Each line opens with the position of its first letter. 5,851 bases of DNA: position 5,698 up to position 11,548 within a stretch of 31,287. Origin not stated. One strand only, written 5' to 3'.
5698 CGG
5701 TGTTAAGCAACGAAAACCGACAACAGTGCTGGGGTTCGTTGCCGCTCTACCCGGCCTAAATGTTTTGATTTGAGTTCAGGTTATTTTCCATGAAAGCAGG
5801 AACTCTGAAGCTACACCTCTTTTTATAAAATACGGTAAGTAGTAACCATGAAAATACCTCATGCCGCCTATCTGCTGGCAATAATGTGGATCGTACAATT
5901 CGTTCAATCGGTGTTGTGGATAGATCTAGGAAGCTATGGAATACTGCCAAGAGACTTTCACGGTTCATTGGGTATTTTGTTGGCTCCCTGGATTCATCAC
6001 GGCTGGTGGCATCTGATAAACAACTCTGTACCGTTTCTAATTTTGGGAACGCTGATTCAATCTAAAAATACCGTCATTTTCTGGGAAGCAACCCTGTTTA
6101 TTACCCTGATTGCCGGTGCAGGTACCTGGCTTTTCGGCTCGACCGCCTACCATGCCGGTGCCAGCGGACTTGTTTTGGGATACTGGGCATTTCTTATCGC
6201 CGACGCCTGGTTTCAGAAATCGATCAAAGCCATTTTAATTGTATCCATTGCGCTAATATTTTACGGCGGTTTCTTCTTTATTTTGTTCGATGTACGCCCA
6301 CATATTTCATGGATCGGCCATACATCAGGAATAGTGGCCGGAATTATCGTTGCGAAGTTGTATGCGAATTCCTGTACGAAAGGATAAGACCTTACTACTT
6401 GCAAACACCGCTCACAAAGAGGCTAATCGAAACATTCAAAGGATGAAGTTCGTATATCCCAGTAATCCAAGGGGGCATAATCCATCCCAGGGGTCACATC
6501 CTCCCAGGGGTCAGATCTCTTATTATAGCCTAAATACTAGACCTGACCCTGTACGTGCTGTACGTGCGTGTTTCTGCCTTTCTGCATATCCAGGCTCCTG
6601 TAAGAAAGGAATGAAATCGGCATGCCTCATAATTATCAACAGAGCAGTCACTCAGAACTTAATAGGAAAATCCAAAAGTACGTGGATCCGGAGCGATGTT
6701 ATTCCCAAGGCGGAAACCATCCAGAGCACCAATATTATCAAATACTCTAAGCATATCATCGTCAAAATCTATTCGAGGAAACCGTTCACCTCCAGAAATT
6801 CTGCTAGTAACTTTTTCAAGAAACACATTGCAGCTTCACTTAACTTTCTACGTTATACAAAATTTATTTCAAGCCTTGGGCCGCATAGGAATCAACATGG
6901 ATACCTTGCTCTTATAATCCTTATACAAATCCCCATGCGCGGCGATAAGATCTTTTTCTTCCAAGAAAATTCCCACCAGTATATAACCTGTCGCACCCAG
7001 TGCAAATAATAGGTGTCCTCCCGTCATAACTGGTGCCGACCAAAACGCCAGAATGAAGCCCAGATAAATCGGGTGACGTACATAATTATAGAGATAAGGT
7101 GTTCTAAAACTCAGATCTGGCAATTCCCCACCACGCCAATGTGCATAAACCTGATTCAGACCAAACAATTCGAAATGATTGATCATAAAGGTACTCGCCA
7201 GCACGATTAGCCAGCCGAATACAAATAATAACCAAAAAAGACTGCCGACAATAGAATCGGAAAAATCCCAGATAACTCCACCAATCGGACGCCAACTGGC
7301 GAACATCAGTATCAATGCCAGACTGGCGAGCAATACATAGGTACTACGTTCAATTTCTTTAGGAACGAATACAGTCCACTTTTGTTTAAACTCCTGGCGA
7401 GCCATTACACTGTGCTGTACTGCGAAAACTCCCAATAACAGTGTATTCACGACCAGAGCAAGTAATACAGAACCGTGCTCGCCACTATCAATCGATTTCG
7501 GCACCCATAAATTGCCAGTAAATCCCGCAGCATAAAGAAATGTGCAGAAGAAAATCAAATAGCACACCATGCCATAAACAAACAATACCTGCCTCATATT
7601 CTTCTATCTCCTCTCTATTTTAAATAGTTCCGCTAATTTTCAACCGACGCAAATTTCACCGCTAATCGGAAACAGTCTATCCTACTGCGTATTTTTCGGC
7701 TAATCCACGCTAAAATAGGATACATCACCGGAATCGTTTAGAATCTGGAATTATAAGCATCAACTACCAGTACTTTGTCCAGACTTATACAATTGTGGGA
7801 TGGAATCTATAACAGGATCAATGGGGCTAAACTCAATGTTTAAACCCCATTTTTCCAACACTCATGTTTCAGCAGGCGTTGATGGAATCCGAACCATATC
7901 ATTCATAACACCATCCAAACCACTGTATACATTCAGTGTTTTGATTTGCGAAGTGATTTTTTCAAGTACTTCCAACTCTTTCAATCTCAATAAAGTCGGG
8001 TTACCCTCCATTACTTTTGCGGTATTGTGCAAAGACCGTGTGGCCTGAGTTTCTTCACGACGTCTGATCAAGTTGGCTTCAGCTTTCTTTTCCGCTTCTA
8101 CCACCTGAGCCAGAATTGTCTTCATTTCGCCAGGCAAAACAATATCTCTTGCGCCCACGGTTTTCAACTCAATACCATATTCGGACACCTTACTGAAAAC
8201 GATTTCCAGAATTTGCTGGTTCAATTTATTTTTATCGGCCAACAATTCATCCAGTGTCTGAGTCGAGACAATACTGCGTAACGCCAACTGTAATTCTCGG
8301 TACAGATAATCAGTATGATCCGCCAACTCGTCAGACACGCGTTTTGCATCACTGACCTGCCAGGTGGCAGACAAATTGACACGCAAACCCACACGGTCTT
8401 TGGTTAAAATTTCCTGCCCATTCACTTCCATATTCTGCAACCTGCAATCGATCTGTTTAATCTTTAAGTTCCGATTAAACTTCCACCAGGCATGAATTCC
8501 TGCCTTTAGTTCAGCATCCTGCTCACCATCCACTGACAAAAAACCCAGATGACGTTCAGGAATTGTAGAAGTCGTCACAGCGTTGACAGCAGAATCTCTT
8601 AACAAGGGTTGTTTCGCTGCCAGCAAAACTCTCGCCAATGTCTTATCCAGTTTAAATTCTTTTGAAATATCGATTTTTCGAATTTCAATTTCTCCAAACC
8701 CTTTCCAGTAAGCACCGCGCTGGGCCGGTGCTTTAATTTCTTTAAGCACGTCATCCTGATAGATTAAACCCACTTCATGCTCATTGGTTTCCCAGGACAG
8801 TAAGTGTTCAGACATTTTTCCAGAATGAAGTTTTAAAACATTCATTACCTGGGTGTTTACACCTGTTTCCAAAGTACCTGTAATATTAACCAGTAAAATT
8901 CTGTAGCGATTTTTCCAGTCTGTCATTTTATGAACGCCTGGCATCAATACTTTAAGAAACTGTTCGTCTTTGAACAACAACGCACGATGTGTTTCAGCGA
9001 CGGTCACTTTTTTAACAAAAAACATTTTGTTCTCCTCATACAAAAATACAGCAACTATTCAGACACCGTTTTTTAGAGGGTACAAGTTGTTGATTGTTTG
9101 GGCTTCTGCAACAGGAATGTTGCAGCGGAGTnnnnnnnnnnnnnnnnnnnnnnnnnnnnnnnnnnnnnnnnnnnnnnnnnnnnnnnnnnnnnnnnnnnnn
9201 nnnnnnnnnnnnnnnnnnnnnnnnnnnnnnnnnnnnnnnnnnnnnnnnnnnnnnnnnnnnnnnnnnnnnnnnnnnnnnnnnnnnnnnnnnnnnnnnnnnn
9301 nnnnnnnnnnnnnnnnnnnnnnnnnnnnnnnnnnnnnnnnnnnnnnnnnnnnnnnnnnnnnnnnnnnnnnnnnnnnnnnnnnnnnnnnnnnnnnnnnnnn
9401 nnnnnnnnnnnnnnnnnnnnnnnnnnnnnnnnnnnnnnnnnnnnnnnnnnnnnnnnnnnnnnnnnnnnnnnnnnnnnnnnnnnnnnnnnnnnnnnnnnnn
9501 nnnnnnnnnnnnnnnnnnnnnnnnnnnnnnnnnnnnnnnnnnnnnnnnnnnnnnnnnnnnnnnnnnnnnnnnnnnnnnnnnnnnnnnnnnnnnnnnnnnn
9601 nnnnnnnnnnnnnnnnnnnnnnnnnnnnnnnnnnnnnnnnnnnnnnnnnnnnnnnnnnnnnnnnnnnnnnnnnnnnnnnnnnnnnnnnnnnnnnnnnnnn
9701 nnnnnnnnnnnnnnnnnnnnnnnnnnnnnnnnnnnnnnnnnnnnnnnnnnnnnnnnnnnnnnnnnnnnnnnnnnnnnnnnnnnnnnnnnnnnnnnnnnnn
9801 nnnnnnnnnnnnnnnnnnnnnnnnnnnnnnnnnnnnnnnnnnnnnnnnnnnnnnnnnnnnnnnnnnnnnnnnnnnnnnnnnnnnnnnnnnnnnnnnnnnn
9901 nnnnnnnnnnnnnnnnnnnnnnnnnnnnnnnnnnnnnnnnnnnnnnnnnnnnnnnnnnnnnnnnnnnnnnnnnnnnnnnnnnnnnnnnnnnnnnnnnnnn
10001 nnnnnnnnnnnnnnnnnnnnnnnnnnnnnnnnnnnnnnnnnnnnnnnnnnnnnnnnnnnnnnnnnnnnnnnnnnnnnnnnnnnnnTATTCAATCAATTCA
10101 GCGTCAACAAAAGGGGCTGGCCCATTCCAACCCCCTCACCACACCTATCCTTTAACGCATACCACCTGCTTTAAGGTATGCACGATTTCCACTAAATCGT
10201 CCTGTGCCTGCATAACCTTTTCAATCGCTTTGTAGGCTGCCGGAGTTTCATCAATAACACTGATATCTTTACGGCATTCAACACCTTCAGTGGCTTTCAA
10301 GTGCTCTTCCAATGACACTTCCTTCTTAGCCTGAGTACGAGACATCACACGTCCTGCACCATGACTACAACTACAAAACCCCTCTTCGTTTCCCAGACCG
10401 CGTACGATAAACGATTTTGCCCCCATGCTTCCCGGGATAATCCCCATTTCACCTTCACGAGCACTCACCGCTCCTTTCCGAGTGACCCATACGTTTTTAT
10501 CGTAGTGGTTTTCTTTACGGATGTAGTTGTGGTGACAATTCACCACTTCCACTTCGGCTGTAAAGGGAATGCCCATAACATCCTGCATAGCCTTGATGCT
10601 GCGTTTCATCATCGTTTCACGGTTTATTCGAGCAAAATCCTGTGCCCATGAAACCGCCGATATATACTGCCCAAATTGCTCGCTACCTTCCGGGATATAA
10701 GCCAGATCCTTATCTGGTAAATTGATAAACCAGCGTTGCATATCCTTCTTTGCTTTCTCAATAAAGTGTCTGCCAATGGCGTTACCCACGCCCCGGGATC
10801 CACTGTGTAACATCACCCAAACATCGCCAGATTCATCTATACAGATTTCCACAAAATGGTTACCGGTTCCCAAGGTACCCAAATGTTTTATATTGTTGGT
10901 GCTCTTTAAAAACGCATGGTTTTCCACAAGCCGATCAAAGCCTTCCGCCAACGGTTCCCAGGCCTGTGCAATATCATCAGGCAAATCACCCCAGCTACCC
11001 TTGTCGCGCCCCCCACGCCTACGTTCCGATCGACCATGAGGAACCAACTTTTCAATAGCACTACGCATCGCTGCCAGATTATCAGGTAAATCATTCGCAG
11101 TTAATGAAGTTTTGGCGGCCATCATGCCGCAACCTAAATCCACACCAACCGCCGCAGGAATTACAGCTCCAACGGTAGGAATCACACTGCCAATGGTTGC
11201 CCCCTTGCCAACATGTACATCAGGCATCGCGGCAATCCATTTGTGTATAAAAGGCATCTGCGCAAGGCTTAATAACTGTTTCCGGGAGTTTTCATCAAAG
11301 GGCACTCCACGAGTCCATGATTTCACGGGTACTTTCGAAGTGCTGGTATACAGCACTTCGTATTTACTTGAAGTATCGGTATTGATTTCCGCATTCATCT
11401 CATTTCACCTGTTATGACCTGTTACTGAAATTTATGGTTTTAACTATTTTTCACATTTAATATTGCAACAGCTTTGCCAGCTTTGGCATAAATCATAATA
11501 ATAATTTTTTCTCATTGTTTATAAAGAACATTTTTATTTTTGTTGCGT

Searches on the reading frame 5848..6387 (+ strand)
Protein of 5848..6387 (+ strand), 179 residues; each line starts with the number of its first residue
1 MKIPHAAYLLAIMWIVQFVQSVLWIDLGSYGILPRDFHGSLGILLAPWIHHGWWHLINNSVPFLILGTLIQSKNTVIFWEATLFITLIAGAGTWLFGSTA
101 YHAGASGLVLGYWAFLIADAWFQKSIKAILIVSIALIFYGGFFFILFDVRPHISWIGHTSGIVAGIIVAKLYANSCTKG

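Call 6: search_protein_families(library=pfam, proteins=[window:5848-6387:+], max_evalue=0.001)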
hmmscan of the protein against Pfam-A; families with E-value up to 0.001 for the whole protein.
window:5848-6387:+ (179 aa): 1 family
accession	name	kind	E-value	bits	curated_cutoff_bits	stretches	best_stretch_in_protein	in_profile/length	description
PF01694.28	Rhomboid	-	7.4e-17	62.3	22.6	1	43-172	7-140/143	Rhomboid domain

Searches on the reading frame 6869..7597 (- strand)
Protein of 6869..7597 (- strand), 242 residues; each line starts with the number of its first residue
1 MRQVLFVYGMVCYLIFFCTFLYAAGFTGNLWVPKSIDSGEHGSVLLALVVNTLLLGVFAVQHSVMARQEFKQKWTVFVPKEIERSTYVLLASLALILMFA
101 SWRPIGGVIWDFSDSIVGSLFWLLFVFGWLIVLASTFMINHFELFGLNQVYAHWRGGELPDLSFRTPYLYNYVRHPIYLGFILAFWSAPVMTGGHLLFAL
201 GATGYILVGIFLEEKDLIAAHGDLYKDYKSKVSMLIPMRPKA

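Call 6: search_protein_families(library=pfam, proteins=[window:6869-7597:-], max_evalue=0.001)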
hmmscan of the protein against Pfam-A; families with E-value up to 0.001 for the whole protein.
window:6869-7597:- (242 aa): 2 families
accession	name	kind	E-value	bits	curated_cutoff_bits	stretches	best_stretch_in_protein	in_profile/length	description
PF07298.16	NnrU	-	1.3e-05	25.4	24.7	1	53-209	4-129/188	NnrU protein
PF04191.18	PEMT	-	0.00092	20.1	25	1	124-215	9-95/105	Phospholipid methyltransferase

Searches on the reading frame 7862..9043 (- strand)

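Call 5: search_protein_families(library=pfam, proteins=[window:7862-9043:-], max_evalue=0.001)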
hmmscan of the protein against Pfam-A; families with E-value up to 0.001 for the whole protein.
window:7862-9043:- (393 aa): 2 families
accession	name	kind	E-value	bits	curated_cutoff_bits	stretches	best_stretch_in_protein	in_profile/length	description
PF01145.31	Band_7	-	3.2e-26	92.9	23.6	1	160-331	2-175/176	SPFH domain / Band 7 family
PF13421.11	Band_7_1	-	0.00049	20.2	24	0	247-314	137-206/211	SPFH domain-Band 7 family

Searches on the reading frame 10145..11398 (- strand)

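Call 5: search_protein_families(library=pfam, proteins=[window:10145-11398:-], max_evalue=0.001)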
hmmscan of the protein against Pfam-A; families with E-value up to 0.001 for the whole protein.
window:10145-11398:- (417 aa): 1 family
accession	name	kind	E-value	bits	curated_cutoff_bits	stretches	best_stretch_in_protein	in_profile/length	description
PF01139.22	RtcB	-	9.9e-128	427.4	27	1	41-417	1-426/426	tRNA-splicing ligase RtcB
